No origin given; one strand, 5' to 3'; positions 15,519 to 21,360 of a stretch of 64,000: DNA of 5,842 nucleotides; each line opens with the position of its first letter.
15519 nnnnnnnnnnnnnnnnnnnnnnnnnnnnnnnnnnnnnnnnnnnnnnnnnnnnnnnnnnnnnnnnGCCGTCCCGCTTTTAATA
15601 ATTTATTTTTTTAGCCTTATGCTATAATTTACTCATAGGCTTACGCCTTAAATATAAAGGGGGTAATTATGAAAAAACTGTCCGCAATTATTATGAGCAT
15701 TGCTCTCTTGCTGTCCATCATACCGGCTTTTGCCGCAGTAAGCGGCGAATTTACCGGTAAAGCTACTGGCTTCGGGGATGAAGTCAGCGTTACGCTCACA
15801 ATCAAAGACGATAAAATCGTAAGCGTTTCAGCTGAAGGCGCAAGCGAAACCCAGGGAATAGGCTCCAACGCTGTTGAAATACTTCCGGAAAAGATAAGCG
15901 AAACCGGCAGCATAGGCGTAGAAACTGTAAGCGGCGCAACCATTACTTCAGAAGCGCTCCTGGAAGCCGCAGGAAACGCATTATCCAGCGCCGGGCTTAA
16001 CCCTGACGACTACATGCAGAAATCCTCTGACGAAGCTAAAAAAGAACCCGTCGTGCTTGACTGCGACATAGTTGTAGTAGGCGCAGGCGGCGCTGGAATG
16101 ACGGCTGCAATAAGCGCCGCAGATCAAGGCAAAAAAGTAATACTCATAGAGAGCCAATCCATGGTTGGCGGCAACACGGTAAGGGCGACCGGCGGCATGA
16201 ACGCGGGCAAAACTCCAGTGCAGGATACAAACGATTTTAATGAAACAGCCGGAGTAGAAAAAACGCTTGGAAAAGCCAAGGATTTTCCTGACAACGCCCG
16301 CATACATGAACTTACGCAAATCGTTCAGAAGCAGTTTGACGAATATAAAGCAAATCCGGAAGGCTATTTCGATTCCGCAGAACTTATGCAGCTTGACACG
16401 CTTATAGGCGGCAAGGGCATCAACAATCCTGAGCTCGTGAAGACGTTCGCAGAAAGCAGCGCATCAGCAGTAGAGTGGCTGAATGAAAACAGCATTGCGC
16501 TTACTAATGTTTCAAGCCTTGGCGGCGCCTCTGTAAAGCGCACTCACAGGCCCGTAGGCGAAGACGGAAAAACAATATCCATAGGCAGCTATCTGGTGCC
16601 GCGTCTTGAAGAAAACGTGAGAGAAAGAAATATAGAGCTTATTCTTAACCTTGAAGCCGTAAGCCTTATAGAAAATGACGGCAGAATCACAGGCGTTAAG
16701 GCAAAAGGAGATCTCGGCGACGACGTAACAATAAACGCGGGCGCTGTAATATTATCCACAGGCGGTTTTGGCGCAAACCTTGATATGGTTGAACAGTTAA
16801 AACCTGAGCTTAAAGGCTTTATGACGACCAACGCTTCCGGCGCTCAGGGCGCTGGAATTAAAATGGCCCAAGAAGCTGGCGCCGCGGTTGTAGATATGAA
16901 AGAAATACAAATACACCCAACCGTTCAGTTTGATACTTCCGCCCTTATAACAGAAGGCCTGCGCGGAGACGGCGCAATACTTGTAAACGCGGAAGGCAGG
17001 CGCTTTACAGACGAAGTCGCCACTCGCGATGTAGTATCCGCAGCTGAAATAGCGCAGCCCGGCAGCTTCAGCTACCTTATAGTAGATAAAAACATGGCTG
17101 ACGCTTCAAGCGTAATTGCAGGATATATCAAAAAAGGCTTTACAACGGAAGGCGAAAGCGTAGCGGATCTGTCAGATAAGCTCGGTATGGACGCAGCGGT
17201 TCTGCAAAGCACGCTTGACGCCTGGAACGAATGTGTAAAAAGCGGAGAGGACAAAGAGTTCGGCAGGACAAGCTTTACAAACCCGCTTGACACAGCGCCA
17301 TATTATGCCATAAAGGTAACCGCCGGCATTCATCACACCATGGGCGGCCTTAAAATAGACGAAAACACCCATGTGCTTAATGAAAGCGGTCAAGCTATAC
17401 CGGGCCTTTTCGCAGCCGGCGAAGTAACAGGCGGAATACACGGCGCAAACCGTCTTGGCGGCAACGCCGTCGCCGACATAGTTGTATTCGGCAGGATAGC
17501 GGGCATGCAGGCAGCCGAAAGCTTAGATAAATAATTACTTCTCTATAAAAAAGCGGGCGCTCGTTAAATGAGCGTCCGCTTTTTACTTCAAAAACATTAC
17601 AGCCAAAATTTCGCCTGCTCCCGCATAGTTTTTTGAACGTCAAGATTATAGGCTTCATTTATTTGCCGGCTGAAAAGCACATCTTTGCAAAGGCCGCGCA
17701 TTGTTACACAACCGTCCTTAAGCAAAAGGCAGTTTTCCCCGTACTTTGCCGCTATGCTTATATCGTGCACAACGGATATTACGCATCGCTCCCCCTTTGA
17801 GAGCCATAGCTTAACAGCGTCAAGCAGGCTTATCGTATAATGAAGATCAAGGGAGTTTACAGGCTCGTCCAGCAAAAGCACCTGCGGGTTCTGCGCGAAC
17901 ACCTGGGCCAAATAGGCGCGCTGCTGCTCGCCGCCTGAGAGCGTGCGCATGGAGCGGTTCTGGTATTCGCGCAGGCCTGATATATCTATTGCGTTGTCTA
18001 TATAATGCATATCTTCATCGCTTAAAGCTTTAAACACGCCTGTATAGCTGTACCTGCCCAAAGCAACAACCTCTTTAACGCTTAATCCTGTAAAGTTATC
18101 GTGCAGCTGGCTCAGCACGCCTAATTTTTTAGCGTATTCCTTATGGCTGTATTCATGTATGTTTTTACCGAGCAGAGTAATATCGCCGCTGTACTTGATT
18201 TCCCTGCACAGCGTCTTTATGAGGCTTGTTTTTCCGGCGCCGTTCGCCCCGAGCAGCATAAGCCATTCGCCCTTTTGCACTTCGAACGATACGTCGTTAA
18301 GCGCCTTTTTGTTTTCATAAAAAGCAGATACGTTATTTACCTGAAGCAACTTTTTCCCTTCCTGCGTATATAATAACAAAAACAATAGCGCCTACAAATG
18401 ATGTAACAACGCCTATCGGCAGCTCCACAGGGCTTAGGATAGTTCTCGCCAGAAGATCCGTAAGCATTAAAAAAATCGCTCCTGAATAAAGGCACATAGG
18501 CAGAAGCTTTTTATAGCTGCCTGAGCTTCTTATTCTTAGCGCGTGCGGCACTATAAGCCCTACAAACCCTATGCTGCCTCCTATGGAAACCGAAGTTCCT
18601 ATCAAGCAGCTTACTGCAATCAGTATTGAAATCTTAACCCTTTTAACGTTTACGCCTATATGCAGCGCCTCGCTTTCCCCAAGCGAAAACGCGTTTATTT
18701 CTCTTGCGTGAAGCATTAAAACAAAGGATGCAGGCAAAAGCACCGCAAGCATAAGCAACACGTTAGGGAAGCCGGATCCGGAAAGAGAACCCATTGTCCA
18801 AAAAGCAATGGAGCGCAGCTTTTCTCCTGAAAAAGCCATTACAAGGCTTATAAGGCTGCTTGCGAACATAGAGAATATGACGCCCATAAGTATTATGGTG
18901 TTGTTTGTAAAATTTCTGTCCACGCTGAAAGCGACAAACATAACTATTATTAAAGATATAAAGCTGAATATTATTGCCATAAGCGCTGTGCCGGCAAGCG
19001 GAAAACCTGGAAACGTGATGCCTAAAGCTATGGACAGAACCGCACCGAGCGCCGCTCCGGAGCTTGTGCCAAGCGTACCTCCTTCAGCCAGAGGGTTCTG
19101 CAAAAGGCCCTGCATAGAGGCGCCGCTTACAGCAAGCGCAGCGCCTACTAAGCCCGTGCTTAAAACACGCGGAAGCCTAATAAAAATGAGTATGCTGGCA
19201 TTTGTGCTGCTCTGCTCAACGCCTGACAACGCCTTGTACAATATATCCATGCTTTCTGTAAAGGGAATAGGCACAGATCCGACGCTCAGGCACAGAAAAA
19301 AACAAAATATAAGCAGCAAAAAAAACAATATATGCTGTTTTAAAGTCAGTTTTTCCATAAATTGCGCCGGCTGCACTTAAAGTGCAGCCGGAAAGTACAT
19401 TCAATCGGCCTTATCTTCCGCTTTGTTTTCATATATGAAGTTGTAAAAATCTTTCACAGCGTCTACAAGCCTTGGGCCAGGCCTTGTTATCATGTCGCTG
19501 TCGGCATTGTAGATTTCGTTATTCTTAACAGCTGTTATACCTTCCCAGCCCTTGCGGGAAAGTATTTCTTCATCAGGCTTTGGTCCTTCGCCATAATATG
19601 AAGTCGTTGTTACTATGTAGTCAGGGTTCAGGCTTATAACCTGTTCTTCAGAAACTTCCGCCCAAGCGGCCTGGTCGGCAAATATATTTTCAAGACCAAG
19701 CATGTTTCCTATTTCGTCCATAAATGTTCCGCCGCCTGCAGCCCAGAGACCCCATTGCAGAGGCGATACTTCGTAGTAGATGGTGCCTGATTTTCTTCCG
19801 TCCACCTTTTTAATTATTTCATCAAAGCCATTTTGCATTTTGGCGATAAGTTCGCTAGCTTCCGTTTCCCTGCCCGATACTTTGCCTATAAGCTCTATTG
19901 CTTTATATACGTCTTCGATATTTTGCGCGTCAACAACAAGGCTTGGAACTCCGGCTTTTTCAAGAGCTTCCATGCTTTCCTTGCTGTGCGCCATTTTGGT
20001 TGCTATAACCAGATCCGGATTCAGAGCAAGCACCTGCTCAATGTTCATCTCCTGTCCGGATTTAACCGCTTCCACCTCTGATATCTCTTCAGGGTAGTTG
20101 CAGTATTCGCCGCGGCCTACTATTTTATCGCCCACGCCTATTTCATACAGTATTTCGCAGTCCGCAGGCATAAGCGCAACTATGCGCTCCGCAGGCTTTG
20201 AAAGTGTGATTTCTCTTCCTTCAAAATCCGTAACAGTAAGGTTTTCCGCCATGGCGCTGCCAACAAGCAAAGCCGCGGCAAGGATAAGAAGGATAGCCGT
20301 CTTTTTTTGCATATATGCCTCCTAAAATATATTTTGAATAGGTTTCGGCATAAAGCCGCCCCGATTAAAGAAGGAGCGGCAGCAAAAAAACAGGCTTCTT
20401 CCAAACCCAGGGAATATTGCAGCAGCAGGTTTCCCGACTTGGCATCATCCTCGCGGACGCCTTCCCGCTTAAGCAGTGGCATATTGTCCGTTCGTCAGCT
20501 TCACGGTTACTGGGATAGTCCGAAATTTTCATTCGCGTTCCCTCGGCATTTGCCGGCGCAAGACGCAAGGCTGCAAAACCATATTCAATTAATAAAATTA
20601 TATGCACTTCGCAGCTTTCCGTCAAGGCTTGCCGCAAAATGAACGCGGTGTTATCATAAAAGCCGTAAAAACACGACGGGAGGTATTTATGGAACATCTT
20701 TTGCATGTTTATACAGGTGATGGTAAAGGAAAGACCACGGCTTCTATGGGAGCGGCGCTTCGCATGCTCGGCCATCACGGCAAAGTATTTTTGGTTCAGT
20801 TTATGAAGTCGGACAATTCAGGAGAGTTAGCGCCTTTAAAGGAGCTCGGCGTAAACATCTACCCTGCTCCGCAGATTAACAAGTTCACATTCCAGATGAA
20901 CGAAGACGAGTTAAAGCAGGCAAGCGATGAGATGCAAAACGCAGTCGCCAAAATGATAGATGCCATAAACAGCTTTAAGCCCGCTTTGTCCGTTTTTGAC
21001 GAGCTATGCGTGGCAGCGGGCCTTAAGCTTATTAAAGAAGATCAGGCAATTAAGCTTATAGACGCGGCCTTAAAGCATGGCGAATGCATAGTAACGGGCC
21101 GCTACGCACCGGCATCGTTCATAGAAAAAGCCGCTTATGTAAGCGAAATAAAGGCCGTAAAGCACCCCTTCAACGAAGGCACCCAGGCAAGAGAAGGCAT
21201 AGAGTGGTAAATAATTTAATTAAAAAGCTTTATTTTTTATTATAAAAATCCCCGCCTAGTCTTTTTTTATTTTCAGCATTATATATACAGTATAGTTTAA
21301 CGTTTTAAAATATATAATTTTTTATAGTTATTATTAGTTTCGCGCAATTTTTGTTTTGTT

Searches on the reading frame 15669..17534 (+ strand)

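Call 22: search_protein_families(library=pfam, proteins=[window:15669-17534:+], max_evalue=0.00001)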
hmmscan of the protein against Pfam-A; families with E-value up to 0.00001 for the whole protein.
window:15669-17534:+ (621 aa): 9 families
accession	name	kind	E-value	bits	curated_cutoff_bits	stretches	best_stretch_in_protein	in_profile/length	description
PF00890.30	FAD_binding_2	-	9.3e-92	308.8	20.4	2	235-601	58-414/414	FAD binding domain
PF12831.13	FAD_oxidored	-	4e-16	59.8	27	1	133-180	1-48/416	FAD dependent oxidoreductase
PF03486.20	HI0933_like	-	1.2e-13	51.5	50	1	133-183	2-53/244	HI0933-like protein Rossmann domain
PF01266.30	DAO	-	1.3e-12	48.4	27.9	1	133-374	1-213/353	FAD dependent oxidoreductase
PF07992.20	Pyr_redox_2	-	1e-11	45.3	26.1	1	133-201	2-72/291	Pyridine nucleotide-disulphide oxidoreductase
PF04205.19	FMN_bind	-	2.2e-11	44.7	22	1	34-105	1-76/77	FMN-binding domain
PF01946.23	Thi4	-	2.7e-08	33.8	26.2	1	130-182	16-67/235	Thi4 family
PF13450.12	NAD_binding_8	-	2e-06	28.4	21.9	0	136-170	1-35/68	NAD(P)-binding Rossmann-like domain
PF01134.28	GIDA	-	8.6e-06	25.5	22.1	0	133-163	1-31/391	Glucose inhibited division protein A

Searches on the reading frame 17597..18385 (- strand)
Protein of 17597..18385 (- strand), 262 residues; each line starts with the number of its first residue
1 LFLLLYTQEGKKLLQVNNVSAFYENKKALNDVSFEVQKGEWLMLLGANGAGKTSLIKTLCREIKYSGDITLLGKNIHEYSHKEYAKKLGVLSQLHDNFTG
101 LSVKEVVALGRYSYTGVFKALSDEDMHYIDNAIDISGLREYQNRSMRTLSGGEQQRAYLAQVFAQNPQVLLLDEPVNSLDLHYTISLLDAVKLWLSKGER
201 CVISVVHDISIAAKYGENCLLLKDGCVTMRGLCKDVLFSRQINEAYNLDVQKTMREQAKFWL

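Call 24: search_protein_families(library=pfam, proteins=[window:17597-18385:-], max_evalue=0.00001)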
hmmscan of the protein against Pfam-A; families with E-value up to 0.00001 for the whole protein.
window:17597-18385:- (262 aa): 2 families
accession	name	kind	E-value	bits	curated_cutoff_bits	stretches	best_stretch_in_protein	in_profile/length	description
PF00005.33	ABC_tran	-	1.3e-31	110.4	25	1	29-177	1-137/137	ABC transporter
PF13304.12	AAA_21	-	9.3e-09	36.2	27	0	141-192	230-284/304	AAA domain, putative AbiEii toxin, Type IV TA system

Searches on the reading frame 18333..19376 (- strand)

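Call 24: search_protein_families(library=pfam, proteins=[window:18333-19376:-], max_evalue=0.00001)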
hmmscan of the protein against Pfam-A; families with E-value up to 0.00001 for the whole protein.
window:18333-19376:- (347 aa): 1 family
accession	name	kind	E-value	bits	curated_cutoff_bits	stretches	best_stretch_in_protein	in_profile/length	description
PF01032.23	FecCD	-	5e-85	285.7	26.5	1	21-336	1-308/311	FecCD transport family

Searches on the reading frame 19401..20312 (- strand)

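Call 24: search_protein_families(library=pfam, proteins=[window:19401-20312:-], max_evalue=0.00001)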
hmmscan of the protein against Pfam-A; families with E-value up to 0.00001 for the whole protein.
window:19401-20312:- (303 aa): 1 family
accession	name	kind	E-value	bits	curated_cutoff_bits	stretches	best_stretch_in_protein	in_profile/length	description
PF01497.23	Peripla_BP_2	-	2.4e-39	135.6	27.5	1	44-273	1-234/235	Periplasmic binding protein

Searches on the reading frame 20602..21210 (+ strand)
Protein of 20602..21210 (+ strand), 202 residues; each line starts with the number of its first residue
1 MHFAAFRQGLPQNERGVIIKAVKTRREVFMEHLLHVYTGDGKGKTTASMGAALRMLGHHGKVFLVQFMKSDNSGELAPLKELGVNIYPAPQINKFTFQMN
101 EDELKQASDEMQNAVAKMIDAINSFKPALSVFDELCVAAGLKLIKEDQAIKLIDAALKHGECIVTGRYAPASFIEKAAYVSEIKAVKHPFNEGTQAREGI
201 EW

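Call 24: search_protein_families(library=pfam, proteins=[window:20602-21210:+], max_evalue=0.00001)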
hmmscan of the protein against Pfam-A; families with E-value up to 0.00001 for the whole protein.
window:20602-21210:+ (202 aa): 1 family
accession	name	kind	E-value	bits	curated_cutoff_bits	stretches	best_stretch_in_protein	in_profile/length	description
PF02572.21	CobA_CobO_BtuR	-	1.9e-48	165.4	25.7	1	32-202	3-172/172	ATP:corrinoid adenosyltransferase BtuR/CobO/CobP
